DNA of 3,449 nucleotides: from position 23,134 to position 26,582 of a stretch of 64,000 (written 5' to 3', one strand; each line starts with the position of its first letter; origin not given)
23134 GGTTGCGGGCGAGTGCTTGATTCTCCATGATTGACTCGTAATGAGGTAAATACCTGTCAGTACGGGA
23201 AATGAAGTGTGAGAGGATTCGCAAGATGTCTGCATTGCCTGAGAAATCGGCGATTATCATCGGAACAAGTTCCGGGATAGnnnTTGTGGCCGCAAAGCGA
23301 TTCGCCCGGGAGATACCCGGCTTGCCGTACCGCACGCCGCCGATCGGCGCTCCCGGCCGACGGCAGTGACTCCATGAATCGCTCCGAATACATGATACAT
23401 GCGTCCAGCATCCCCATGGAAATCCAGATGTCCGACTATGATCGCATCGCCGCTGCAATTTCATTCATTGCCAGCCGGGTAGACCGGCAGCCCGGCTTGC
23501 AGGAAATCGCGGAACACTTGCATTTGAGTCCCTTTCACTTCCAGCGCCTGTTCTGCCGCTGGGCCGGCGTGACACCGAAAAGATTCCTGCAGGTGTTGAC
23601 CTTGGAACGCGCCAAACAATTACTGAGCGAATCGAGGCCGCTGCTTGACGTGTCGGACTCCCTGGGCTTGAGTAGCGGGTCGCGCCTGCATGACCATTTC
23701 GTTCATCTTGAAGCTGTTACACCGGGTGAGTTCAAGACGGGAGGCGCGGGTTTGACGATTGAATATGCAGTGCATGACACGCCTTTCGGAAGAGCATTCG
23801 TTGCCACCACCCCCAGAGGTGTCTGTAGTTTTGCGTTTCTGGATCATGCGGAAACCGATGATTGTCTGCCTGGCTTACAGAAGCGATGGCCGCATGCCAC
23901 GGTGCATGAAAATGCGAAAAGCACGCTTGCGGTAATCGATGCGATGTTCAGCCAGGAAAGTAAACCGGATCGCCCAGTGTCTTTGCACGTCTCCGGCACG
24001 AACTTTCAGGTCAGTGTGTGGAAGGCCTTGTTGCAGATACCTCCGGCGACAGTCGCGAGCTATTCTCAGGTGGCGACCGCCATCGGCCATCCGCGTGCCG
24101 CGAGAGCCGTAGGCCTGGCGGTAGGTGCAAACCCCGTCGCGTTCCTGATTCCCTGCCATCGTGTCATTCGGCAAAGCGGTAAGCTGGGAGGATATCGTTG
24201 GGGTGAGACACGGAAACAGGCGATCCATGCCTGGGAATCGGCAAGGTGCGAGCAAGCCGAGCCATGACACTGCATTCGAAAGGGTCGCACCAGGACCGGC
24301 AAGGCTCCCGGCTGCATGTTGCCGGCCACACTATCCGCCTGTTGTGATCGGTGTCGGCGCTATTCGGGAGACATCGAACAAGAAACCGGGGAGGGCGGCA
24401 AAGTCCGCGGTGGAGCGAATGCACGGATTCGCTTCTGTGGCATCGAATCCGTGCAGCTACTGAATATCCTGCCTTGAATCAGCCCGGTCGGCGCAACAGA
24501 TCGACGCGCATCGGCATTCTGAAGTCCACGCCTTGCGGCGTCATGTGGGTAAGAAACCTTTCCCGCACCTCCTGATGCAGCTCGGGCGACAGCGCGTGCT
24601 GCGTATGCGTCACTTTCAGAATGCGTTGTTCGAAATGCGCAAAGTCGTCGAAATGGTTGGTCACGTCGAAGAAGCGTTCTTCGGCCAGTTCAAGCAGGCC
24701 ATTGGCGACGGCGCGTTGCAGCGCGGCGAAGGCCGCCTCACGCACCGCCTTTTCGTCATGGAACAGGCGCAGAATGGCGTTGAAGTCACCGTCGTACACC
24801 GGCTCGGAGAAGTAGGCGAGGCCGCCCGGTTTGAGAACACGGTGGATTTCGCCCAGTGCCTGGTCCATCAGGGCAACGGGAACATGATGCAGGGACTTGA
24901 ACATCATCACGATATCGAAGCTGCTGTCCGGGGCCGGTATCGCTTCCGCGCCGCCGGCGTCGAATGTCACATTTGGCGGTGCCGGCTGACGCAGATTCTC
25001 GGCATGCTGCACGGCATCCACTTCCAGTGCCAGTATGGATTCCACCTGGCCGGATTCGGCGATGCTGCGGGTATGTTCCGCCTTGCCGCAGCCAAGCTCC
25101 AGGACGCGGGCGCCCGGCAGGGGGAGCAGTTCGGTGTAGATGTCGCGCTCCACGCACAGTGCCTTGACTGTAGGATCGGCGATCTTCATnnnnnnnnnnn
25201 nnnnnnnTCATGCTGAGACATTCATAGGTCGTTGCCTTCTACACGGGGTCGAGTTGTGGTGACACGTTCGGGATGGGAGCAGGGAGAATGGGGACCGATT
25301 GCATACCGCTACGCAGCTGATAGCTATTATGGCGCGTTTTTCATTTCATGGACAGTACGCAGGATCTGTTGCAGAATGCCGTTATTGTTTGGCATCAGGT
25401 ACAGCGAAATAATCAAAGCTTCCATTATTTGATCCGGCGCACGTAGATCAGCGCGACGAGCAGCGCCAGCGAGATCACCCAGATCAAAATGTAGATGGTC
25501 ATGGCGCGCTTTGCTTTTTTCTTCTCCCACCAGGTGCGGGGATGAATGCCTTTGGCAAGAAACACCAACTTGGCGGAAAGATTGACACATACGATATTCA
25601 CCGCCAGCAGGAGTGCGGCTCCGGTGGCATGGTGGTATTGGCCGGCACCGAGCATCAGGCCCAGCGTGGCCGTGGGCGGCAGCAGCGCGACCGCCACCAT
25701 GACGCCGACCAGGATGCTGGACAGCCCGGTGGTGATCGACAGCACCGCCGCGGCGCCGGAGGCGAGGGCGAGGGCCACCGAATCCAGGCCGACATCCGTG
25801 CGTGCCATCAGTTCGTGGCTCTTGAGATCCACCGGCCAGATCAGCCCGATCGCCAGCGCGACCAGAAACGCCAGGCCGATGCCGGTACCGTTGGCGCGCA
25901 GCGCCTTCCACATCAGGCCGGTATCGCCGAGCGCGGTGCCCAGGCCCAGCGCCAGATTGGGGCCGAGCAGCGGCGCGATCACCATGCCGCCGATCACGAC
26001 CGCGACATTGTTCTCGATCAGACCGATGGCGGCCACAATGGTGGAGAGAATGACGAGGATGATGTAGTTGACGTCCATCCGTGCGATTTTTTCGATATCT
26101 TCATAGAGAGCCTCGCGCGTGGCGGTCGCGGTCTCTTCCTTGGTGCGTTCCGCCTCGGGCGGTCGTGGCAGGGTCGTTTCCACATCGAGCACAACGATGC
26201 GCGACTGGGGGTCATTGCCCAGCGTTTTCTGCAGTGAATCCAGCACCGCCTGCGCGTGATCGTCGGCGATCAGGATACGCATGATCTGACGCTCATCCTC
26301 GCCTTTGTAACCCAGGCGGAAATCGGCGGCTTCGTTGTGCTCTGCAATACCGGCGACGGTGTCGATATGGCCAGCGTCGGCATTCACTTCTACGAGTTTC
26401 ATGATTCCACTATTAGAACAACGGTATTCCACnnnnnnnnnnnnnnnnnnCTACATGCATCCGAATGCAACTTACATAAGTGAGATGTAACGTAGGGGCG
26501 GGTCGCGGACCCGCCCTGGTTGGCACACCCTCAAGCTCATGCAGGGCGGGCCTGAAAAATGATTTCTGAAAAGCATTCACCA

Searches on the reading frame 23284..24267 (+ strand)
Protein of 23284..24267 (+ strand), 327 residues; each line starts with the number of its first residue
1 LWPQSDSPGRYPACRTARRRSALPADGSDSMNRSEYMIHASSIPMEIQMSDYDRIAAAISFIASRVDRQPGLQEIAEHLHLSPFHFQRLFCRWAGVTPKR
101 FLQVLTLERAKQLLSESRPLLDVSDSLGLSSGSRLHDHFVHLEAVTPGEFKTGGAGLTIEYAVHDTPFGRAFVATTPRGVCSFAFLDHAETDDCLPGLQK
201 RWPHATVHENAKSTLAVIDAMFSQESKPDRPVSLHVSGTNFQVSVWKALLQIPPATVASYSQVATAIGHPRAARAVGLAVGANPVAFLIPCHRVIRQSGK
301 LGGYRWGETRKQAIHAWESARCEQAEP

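Call 84: search_protein_families(library=pfam, proteins=[window:23284-24267:+], max_evalue=0.001)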
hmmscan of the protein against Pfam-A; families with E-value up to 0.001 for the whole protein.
window:23284-24267:+ (327 aa): 3 families
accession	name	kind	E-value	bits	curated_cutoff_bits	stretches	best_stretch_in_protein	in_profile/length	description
PF01035.26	DNA_binding_1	-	1.5e-30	105.3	27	1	240-319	1-80/81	6-O-methylguanine DNA methyltransferase, DNA binding domain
PF12833.13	HTH_18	-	7.4e-16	58.7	33.6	1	75-151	1-78/80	Helix-turn-helix domain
PF00165.29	HTH_AraC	-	4.4e-08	33.5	26.6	1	74-103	13-42/42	Bacterial regulatory helix-turn-helix proteins, AraC family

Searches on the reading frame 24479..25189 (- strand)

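Call 84: search_protein_families(library=pfam, proteins=[window:24479-25189:-], max_evalue=0.001)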
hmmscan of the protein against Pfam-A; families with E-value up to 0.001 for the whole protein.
window:24479-25189:- (236 aa): 9 families
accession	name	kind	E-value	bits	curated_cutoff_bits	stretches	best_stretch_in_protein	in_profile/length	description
PF13649.12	Methyltransf_25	-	1.7e-19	70.7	27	1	29-123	1-97/97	Methyltransferase domain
PF08241.18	Methyltransf_11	-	3.2e-18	66.6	21.2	1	30-127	1-95/95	Methyltransferase domain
PF13847.12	Methyltransf_31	-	3.3e-15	56.5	27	1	26-137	4-119/145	Methyltransferase domain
PF13489.12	Methyltransf_23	-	2.2e-13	50.7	27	1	16-138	11-124/164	Methyltransferase domain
PF08242.18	Methyltransf_12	-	9.1e-12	46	30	1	30-124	1-97/98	Methyltransferase domain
PF01209.24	Ubie_methyltran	-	1.6e-07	31.4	20.1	1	23-126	45-150/233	ubiE/COQ5 methyltransferase family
PF05148.21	Methyltransf_8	-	4.2e-05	24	27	1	29-129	76-158/219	Hypothetical methyltransferase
PF20922.3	Anamorsin_N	-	0.00036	20.7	27.1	1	86-133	47-93/163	Anamorsin, N-terminal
PF01135.25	PCMT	-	0.00092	19.5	20.3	0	19-110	66-162/210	Protein-L-isoaspartate(D-aspartate) O-methyltransferase (PCMT)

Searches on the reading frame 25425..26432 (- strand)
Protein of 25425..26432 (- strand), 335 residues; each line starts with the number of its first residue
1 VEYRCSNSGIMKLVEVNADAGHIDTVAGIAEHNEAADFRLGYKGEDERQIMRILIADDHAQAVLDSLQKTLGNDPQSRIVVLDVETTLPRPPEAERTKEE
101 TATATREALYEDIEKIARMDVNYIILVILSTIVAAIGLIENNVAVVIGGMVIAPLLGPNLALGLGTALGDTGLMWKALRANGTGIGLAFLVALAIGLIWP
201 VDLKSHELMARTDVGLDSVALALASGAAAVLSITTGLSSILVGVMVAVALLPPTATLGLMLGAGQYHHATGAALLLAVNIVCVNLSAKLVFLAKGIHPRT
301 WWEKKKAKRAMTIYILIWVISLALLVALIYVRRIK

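Call 84: search_protein_families(library=pfam, proteins=[window:25425-26432:-], max_evalue=0.001)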
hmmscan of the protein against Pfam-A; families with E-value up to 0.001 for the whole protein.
window:25425-26432:- (335 aa): 1 family
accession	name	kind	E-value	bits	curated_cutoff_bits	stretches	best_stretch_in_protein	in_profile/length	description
PF04087.19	DUF389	-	4.4e-37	127.6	23.9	1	150-285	1-137/137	Domain of unknown function (DUF389)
